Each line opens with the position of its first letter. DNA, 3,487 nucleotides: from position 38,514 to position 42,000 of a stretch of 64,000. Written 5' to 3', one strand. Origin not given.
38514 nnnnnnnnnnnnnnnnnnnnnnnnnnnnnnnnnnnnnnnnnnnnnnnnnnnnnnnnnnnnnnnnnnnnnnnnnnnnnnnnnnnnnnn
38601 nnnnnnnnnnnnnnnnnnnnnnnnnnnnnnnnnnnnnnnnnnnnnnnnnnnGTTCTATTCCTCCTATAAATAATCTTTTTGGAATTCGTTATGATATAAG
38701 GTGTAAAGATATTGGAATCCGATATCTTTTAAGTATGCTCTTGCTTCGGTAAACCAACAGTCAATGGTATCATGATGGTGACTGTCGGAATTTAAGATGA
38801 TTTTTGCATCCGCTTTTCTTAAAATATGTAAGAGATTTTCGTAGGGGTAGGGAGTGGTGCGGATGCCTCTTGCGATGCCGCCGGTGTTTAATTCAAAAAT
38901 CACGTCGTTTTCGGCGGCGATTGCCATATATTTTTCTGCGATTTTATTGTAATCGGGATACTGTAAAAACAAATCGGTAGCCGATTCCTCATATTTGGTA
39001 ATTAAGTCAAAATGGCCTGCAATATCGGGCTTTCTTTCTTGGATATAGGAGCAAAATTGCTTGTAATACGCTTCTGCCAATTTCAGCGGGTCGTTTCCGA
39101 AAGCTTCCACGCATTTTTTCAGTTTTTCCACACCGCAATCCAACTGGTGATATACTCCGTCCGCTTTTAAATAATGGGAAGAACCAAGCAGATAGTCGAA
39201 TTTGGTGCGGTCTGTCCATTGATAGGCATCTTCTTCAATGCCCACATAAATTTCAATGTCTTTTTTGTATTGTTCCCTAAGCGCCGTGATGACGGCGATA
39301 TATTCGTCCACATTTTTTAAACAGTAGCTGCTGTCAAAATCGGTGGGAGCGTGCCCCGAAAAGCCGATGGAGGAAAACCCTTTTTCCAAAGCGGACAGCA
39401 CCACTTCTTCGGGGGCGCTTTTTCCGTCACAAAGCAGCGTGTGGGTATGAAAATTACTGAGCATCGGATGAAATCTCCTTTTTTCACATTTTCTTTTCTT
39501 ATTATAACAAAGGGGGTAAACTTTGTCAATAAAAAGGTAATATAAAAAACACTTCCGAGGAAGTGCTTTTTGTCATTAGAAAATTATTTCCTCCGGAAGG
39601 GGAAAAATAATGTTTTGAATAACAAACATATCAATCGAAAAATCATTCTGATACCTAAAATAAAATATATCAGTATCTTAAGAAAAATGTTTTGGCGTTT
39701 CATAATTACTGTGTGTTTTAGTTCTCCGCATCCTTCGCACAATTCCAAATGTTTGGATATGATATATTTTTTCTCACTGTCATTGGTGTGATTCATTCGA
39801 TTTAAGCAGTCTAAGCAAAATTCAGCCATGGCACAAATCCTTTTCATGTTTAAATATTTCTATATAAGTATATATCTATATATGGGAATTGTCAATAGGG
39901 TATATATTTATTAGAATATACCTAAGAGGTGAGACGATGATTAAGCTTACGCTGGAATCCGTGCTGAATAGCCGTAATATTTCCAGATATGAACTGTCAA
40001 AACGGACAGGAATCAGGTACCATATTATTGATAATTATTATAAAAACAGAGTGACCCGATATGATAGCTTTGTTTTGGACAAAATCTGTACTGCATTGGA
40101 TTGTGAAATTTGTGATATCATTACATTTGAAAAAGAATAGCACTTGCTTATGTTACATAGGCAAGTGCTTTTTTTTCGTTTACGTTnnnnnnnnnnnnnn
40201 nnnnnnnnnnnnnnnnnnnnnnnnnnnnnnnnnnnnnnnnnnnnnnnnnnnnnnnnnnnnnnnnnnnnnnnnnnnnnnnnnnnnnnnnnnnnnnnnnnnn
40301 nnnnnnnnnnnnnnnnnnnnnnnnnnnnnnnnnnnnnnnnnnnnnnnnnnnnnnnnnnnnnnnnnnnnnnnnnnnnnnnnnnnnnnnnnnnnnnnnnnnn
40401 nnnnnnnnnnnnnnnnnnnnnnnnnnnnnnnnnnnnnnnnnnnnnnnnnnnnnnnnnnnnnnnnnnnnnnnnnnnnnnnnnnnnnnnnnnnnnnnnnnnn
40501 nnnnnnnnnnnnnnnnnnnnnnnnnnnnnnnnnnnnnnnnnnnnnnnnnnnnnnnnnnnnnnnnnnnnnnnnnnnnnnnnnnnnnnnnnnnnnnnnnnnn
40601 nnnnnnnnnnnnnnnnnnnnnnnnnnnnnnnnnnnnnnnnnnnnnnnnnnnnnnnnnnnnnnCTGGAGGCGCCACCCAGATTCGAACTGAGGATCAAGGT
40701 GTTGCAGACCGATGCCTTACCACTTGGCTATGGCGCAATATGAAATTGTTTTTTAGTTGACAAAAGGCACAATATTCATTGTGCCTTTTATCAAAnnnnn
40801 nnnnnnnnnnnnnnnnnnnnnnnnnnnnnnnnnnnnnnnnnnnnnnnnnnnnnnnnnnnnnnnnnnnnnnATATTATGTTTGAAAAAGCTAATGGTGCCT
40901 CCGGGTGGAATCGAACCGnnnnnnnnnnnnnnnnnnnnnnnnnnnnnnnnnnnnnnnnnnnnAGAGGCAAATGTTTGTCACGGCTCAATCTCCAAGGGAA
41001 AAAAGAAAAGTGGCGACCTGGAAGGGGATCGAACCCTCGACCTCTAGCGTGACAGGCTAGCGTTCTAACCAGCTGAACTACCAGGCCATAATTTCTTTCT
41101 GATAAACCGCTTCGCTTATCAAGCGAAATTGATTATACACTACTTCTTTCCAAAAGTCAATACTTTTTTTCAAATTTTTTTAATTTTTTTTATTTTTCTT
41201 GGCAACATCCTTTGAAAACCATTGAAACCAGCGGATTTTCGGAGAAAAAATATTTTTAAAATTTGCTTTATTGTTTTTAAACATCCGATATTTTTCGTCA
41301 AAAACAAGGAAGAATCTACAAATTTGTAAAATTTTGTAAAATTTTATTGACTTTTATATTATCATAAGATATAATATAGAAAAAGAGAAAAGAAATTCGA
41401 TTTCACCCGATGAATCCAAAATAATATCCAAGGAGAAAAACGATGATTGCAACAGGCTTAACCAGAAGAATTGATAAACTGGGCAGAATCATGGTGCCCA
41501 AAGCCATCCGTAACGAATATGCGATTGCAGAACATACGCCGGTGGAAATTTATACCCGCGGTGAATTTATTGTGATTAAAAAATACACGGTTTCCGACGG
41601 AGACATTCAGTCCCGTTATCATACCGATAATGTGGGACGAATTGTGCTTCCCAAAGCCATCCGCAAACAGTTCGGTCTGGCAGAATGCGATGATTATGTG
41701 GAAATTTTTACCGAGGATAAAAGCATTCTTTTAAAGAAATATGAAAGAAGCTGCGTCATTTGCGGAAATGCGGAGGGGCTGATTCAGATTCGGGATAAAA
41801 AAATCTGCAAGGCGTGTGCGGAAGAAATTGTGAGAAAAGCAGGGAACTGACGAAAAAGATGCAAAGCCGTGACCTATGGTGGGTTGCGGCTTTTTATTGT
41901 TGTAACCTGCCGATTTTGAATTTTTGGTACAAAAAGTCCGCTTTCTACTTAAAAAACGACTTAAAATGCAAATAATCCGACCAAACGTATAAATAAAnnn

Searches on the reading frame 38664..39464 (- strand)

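Call 13: search_protein_families(library=pfam, proteins=[window:38664-39464:-])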
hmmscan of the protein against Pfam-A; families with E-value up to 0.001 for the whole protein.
window:38664-39464:- (266 aa): 1 family
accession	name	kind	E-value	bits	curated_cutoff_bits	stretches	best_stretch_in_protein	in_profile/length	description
PF02811.25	PHP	-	3.8e-16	60.3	26.4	1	5-194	2-163/164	PHP domain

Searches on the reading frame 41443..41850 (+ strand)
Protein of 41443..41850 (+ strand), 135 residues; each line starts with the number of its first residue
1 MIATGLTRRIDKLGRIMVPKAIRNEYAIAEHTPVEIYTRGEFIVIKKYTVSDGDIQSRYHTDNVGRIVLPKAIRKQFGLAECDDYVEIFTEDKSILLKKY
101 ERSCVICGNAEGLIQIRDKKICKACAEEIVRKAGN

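Call 13: search_protein_families(library=pfam, proteins=[window:41443-41850:+])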
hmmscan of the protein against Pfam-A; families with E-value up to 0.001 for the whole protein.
window:41443-41850:+ (135 aa): 3 families
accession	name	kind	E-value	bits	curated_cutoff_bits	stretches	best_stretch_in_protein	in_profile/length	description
PF04014.23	MazE_antitoxin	-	8.7e-15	54.9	24.7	2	65-102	8-45/48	Antidote-toxin recognition MazE, bacterial antitoxin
PF02381.23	MraZ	-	0.00011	22.6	23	0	59-82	8-32/72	MraZ protein, putative antitoxin-like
PF14471.11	DUF4428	-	0.00016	21.9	27.8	1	104-130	2-31/51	Domain of unknown function (DUF4428)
